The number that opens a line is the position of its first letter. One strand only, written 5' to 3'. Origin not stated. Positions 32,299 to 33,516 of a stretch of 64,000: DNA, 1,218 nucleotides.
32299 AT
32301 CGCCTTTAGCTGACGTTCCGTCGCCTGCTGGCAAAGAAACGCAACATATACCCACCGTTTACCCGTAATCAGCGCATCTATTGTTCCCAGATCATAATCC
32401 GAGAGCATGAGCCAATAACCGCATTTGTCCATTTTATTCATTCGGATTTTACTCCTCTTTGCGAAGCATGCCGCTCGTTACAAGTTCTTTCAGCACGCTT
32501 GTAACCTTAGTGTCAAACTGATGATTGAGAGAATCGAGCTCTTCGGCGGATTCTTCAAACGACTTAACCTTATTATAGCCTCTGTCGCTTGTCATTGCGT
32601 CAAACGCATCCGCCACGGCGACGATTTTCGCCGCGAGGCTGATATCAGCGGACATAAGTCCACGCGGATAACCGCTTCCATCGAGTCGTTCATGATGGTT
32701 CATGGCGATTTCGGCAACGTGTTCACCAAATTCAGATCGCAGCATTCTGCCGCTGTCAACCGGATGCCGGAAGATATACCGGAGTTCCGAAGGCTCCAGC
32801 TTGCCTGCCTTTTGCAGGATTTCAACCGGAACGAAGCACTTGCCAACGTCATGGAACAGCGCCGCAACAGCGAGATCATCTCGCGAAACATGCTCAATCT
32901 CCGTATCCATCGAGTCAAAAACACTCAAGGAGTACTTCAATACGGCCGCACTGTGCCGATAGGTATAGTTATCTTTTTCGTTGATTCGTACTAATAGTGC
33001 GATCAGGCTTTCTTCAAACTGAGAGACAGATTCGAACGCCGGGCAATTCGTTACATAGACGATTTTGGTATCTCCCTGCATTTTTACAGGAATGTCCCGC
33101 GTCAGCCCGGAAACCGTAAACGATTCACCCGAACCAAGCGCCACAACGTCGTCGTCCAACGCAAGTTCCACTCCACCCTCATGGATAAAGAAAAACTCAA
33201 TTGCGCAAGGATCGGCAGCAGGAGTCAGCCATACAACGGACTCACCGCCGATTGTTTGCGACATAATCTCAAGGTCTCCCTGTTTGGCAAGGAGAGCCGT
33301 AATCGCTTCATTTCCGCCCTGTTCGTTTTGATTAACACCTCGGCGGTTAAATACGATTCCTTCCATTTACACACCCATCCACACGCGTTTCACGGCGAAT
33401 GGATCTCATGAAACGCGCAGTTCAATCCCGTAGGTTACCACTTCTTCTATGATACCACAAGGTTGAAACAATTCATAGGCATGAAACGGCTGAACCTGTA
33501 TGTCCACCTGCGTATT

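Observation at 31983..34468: c-di-GMP riboswitch-led operon with an HD-GYP phosphodiesterase wedged between the two halves of a HEPN/MNT pair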

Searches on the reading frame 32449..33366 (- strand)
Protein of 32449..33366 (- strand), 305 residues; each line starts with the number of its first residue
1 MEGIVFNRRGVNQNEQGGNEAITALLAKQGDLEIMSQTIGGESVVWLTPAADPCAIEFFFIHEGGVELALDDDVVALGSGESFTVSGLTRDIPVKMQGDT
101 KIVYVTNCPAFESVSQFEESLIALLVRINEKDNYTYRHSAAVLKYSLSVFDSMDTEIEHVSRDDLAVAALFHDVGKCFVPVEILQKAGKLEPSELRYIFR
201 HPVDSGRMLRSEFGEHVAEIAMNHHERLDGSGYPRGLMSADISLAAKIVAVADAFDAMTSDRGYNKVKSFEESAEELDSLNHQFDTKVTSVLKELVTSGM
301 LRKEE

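Call 4: search_protein_families(library=pfam, proteins=[window:32449-33366:-], max_evalue=1)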
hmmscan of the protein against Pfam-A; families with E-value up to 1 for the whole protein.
window:32449-33366:- (305 aa): 4 families
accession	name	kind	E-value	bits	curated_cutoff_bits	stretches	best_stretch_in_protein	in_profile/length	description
PF13487.12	HD_5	-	3.1e-34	118.6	27.2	1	129-288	8-170/170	HD domain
PF01966.28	HD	-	3.3e-17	63.3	22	1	135-258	1-116/116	HD domain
PF07883.17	Cupin_2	-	0.0025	17.9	27.2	1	55-85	19-48/70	Cupin domain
PF12917.13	YfbR-like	-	0.34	11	25.9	0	138-176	31-68/182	5'-deoxynucleotidase YfbR-like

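Call 5: search_protein_families(library=ncbifam, proteins=[window:32449-33366:-], max_evalue=1)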
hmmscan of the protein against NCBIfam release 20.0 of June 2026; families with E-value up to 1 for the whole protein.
window:32449-33366:- (305 aa): 10 families
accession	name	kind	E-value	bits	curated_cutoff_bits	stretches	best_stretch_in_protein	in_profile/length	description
NF053512.1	nitric_RR_NosR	exception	1.9e-20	73.3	400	1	116-298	173-356/422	response regulator c-di-GMP phosphodiesterase, NosR family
TIGR00277.1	HDIG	domain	6.4e-06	26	27.6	1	134-226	4-83/84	HDIG domain-containing metalloprotein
TIGR01596.1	cas3_HD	equivalog_domain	0.00033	20.8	43.45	1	137-259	3-114/178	CRISPR-associated endonuclease Cas3''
NF045665.1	NTPtran_DVU1551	equivalog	0.00071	18.7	315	1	98-176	180-259/359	DVU_1551 family NTP transferase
NF005519.0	PRK07152.1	equivalog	0.0025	16.8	315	1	132-288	194-334/361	nicotinate-nucleotide adenylyltransferase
TIGR00295.1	TIGR00295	hypoth_equivalog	0.0075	16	172.35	1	127-179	6-58/164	TIGR00295 family protein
TIGR02578.2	cas_TM1811_Csm1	equivalog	0.0098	14.6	170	1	163-281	2-98/753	type III-A CRISPR-associated protein Cas10/Csm1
TIGR03401.1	cyanamide_fam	subfamily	0.027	14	109.85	1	130-176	51-96/228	HD domain protein, cyanamide hydratase family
NF001265.0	PRK00227.1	equivalog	0.036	12.2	799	1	138-178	377-418/693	[protein-PII] uridylyltransferase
NF041494.1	MobH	equivalog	0.096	11.6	200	1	166-190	105-129/340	MobH family relaxase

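Call 7: find_homologous_proteins(query=window:32449-33366:-, max_evalue=1e-10)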
Query window:32449-33366:- (305 aa): 4027 proteins with E <= 1e-10 among 8000 candidates; the best 120 are listed.
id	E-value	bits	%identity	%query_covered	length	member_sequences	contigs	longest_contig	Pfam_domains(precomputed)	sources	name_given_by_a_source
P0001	8.8e-197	670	100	100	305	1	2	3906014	PF13487.13,PF01966.29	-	-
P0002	1.1e-186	637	96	100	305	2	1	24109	PF13487.13,PF01966.29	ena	-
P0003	4.2e-180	615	92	100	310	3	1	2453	PF13487.13,PF01966.29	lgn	-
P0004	1.2e-177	607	90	100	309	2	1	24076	PF13487.13,PF01966.29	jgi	-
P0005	2.0e-174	597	89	100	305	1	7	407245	PF13487.13,PF01966.29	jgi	jgi:HD-GYP domain-containing protein (c-di-GMP phosphodiesterase class II)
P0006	2.0e-147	508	75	100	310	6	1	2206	PF13487.13,PF01966.29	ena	-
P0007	3.8e-146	504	75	100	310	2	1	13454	PF13487.13,PF01966.29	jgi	jgi:HD-GYP domain-containing protein (c-di-GMP phosphodiesterase class II)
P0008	1.8e-145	502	73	99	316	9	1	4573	PF13487.13,PF01966.29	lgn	-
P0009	1.8e-145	502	73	99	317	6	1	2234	PF13487.13,PF01966.29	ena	-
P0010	3.5e-144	497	74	100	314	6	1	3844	PF13487.13,PF01966.29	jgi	-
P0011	7.2e-144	496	74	100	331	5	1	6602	PF13487.13,PF01966.29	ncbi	-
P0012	3.8e-142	491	72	100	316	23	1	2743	PF13487.13,PF01966.29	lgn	-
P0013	2.8e-140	485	70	100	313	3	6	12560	PF13487.13,PF01966.29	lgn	-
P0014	8.5e-137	473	69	100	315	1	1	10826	PF13487.13,PF01966.29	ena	-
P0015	1.1e-136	473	71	100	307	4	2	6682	PF13487.13,PF01966.29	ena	-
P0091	3.5e-124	432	65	99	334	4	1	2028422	PF13487.13,PF01966.29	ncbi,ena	-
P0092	4.2e-124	432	66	99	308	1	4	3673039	PF13487.13,PF01966.29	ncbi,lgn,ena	-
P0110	4.5e-122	425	63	100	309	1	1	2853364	PF13487.13,PF01966.29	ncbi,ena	-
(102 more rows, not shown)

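Call 11: find_related_loci(query=A1, collection=genome_contigs, flank=7000)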
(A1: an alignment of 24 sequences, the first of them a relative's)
Query A1 (305 aa) in genome_contigs; peptide patterns used: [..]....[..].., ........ (x = any residue, [..] = any of these).
600 stretches matched a pattern (row limit reached: there are more); 143 encode a relative of the query (tblastn E <= 1e-3); the best 80 are kept; 80 distinct loci.
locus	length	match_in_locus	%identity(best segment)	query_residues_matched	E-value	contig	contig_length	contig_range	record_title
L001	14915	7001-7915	96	1-305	0e+0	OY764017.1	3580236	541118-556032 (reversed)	MAG: Christensenellaceae bacterium isolate da863df8-3121-48c8-a9fd-195775925dd7 genome assembly, chromosome: 1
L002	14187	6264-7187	75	1-304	2e-155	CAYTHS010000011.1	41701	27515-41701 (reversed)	MAG TPA_asm: uncultured Oscillospiraceae bacterium isolate SRP241341_co1_196 genome assembly, contig: NODE_1123_length_4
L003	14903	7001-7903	72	1-301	3e-153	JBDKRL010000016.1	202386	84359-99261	MAG: Clostridiaceae bacterium isolate 5_bin.60 c_000000993875, whole genome shotgun sequence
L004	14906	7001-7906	70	1-301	2e-141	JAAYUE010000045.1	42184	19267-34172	MAG: Clostridiales bacterium isolate AS27yjCOA_135 111011_AS27, whole genome shotgun sequence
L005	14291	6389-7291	70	1-301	2e-139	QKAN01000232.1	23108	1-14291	MAG: Clostridia bacterium isolate SZUA-373 scaffold_5322, whole genome shotgun sequence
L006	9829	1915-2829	55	1-305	5e-104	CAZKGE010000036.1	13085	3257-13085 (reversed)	MAG TPA_asm: uncultured Oscillospiraceae bacterium isolate SRP263991_co4_135 genome assembly, contig: NODE_7240_length_1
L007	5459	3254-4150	48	1-301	3e-87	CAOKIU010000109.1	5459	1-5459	MAG TPA_asm: uncultured Christensenella sp. isolate SRR17684619_bin.76_metawrap_v1.3_MAG genome assembly, contig: NODE.1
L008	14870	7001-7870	42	15-303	9e-78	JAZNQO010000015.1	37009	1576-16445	MAG: Clostridia bacterium isolate T1900044825_TS20190291.MAGScoT_cleanbin_000003 SGB_2861_k141_1488862, whole genome sho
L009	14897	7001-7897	38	1-302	2e-71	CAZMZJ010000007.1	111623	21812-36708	MAG TPA_asm: uncultured Lachnospiraceae bacterium isolate binchicken_co117_82 genome assembly, contig: NODE_271_length_1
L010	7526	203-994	39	33-297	1e-52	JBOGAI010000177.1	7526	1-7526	MAG: Erysipelotrichaceae bacterium isolate WFFMC_MAG_452 k139_24440_flag=1_multi=4.0000_len=7526, whole genome shotgun s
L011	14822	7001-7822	35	25-296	3e-43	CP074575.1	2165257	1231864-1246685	Mycoplasmatota bacterium strain zrk6 chromosome, complete genome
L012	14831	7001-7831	34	18-296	5e-37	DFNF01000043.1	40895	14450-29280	MAG TPA_asm: Acetothermia bacterium UBA3574 UBA3574_contig_411, whole genome shotgun sequence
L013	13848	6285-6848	37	117-304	1e-29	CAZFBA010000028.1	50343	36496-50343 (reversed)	MAG TPA_asm: uncultured Gammaproteobacteria bacterium isolate SRP241341_co1_276 genome assembly, contig: NODE_831_length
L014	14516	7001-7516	40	118-288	2e-29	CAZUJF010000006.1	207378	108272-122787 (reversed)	MAG TPA_asm: uncultured Planctomycetales bacterium isolate SRP292972_co2_155 genome assembly, contig: NODE_41_length_207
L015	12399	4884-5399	39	131-302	3e-28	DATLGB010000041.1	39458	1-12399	MAG TPA_asm: Solirubrobacteraceae bacterium isolate SMAG_U13603 k141_112106, whole genome shotgun sequence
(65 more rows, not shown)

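Call 16: find_encoding_contigs(protein=P0092, flank=8000, max_places=2)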
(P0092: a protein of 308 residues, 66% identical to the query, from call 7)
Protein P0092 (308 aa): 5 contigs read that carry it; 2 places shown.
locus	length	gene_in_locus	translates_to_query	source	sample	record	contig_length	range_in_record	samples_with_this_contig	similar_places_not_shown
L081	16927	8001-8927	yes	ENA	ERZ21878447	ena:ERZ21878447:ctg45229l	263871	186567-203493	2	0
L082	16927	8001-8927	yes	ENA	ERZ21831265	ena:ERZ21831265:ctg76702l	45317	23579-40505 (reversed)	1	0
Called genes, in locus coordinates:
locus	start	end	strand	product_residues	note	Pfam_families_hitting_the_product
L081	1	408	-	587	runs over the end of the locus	PF00501:AMP-binding, PF13193:AMP-binding_C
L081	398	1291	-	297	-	PF00198:2-oxoacid_dh (weak)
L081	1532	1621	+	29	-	-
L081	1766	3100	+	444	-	PF01595:CNNM, PF00571:CBS (weak), PF03471:CorC_HlyC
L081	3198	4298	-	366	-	PF01636:APH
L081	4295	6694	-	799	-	PF00933:Glyco_hydro_3, PF01915:Glyco_hydro_3_C, PF14310:Fn3-like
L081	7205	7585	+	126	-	-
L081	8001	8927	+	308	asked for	PF13487:HD_5, PF01966:HD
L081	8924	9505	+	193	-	PF05168:HEPN (weak)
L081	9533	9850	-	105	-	-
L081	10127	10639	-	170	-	PF02568:ThiI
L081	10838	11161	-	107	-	PF22025:ThiI_fer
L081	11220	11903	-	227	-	PF00266:Aminotran_5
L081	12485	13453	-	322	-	PF01625:PMSR, PF01641:SelR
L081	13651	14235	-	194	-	-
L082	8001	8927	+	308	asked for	PF13487:HD_5, PF01966:HD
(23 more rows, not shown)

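Call 17: find_encoding_contigs(protein=P0110, flank=8000, max_places=2)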
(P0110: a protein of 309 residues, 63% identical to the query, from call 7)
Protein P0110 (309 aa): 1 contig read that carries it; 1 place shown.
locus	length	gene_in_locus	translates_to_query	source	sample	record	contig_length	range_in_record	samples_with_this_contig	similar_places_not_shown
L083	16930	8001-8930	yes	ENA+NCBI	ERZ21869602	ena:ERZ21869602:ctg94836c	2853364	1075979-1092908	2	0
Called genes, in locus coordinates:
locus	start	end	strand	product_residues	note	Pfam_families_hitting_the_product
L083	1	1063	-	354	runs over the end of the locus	PF00871:Acetate_kinase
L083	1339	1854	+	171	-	PF01594:AI-2E_transport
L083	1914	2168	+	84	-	PF04226:Transgly_assoc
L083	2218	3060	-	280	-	-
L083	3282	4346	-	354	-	PF01636:APH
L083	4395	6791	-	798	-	PF00933:Glyco_hydro_3, PF01915:Glyco_hydro_3_C, PF14310:Fn3-like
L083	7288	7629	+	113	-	-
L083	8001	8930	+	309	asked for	PF13487:HD_5, PF01966:HD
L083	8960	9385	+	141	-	PF05168:HEPN (weak)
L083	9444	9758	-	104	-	-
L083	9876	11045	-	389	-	PF22025:ThiI_fer, PF02926:THUMP, PF02568:ThiI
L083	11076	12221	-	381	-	PF00266:Aminotran_5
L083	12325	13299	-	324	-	PF01625:PMSR, PF01641:SelR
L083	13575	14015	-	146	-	-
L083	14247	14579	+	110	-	PF03551:PadR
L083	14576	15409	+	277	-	PF06304:DUF1048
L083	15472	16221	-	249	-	PF13746:Fer4_18 (faint), PF13187:Fer4_9 (faint), PF00037:Fer4 (faint), PF12837:Fer4_6 (faint), PF12838:Fer4_7 (faint), PF13484:Fer4_16 (faint)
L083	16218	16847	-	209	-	PF01209:Ubie_methyltran, PF13489:Methyltransf_23, PF13847:Methyltransf_31, PF08241:Methyltransf_11, PF08242:Methyltransf_12, PF13649:Methyltransf_25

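Call 18: find_encoding_contigs(protein=P0001, flank=10000, max_places=2)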
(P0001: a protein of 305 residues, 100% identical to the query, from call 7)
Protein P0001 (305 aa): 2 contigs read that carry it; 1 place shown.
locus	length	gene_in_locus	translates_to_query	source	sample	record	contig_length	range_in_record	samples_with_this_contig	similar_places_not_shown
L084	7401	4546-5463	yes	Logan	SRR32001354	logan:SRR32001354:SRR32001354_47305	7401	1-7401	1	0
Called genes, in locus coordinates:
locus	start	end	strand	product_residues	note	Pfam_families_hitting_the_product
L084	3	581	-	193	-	?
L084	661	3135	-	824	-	PF00933:Glyco_hydro_3, PF01915:Glyco_hydro_3_C, PF14310:Fn3-like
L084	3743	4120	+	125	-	-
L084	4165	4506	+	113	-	PF01909:NTP_transf_2, PF18765:Polbeta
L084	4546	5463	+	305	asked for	PF13487:HD_5, PF01966:HD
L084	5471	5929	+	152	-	PF05168:HEPN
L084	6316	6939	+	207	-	PF01478:Peptidase_A24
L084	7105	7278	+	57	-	PF04964:Flp_Fap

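Call 40: search_protein_families(library=padloc, proteins=[window:32449-33366:-], max_evalue=0.01)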
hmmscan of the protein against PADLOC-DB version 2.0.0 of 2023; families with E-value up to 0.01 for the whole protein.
window:32449-33366:- (305 aa): 4 families
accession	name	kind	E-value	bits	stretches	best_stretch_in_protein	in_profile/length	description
PDLC01254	Cas3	-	9.8e-06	23.9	1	136-280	10-140/164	CAS-I; effector_G3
PDLC00940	Cas3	-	8.7e-05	20.8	1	137-259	3-114/178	CRISPR-associated endonuclease Cas3-HD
PDLC01378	Cas3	-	0.00017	20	1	149-298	19-164/174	CAS-I; effector_G3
PDLC01293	Cas10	-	0.0074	13.2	1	165-285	1-94/577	CAS-III; effector_LS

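Call 49: find_encoding_contigs(protein=P0091, flank=5000, max_places=1)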
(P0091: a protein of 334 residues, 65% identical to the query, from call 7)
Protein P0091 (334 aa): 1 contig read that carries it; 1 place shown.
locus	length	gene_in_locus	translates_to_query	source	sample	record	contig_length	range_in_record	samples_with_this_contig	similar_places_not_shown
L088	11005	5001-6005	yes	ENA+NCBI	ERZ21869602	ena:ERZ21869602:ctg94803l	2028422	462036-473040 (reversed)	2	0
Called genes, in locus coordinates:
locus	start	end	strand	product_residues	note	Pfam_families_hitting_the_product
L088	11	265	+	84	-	PF04226:Transgly_assoc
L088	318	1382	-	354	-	PF01636:APH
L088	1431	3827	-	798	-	PF00933:Glyco_hydro_3, PF01915:Glyco_hydro_3_C, PF14310:Fn3-like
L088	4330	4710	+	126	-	-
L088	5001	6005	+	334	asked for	PF13487:HD_5, PF01966:HD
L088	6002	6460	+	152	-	PF05168:HEPN (weak)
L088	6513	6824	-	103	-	-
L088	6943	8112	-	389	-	PF22025:ThiI_fer, PF02926:THUMP, PF02568:ThiI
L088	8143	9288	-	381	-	PF00266:Aminotran_5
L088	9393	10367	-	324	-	PF01625:PMSR, PF01641:SelR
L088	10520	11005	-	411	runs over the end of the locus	PF07969:Amidohydro_3, PF01979:Amidohydro_1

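Call 74: search_solved_structures(query=window:32449-33366:-, max_evalue=0.00001, show_alignments=2)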
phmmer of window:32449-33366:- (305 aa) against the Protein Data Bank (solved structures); distinct sequences matched with E-value up to 0.00001: 6.
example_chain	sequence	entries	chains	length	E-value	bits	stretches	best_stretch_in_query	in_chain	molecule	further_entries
5z7c_A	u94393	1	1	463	3.1e-23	85.7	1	128-274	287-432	3'3'-cGAMP-specific phosphodiesterase 3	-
4mcw_A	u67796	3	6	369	8.5e-20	74.5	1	106-291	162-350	Metal dependent phosphohydrolase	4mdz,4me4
4r8z_A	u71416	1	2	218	6.4e-16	61.7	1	115-274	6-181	Cyclic di-GMP phosphodiesterase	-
9rbz_A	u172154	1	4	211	1.2e-13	54.3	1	118-298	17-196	HD domain/sensory box protein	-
9rc0_A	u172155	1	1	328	3.3e-13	52.8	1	117-298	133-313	HD domain/sensory box protein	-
3tm8_A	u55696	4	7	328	5e-09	39.1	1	124-269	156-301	Uncharacterized protein | Uncharacterized protein Bd1817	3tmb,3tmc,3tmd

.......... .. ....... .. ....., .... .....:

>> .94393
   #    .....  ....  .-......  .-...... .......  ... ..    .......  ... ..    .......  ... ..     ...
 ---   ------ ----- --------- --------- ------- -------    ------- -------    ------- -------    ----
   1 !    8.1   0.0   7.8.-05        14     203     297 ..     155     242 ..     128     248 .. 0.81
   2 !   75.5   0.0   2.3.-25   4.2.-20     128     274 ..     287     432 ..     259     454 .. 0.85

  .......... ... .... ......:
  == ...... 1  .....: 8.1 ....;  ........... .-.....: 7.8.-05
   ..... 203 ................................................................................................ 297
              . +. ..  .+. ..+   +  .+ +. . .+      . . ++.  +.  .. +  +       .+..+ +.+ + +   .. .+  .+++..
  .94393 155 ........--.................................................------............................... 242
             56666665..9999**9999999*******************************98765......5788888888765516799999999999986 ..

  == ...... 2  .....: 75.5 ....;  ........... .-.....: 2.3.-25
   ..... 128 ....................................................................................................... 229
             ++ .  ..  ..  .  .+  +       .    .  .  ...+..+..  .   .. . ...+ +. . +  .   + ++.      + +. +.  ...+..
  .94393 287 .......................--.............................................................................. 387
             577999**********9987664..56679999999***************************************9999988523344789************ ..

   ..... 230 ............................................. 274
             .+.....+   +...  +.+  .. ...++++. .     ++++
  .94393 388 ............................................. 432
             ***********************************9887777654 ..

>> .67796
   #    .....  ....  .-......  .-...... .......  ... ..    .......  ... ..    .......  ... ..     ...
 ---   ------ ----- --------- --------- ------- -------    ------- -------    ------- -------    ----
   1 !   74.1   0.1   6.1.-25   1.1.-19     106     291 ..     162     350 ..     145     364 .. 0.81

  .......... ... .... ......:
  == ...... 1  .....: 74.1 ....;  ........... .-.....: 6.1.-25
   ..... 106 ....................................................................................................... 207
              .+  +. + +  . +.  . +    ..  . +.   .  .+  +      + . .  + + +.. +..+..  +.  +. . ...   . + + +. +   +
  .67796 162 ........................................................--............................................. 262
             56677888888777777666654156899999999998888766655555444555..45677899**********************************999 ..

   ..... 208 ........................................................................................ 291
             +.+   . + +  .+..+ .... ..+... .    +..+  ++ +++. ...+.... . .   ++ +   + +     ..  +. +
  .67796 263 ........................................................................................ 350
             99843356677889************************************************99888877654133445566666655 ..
